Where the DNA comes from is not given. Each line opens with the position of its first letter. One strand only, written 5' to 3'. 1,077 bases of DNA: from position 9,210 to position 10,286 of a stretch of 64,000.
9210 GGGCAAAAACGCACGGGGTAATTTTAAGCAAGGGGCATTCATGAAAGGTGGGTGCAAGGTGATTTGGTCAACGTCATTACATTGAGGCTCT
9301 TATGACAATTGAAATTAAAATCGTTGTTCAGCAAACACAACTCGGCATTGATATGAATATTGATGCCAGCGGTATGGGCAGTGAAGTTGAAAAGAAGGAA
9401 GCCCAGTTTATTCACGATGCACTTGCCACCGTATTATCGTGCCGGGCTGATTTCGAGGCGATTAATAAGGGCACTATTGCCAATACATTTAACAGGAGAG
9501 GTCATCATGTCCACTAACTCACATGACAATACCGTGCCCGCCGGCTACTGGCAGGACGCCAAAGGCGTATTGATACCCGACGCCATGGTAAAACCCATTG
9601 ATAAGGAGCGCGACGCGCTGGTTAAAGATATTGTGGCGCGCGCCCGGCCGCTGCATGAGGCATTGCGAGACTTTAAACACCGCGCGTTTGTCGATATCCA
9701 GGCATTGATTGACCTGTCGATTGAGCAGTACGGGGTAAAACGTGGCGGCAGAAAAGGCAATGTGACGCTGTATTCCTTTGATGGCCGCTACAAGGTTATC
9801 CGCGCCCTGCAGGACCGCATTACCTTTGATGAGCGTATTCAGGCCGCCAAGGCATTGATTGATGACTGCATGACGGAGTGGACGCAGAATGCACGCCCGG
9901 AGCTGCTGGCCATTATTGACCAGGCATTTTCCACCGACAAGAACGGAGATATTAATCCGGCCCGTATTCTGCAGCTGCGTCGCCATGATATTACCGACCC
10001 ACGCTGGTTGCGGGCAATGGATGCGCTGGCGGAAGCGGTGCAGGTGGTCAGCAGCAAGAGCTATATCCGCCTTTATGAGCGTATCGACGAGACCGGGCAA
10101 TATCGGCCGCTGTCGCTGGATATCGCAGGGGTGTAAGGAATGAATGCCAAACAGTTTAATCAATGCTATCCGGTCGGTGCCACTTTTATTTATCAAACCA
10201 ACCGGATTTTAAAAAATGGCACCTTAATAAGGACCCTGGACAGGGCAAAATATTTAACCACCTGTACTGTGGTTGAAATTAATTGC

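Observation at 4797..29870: Mu-like prophage lies between glpR and a 5'-truncated malQ with no target-site duplication, suggesting a transposition-associated deletion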

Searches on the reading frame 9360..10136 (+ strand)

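Call 9: search_protein_families(library=pfam, proteins=[window:9360-10136:+], max_evalue=0.01)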
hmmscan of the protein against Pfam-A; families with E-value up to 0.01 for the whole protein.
window:9360-10136:+ (258 aa): 1 family
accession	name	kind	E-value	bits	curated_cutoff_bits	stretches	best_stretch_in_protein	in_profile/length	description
PF11363.13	DUF3164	-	1.2e-81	273.4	23.7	1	63-256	1-193/194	Protein of unknown function (DUF3164)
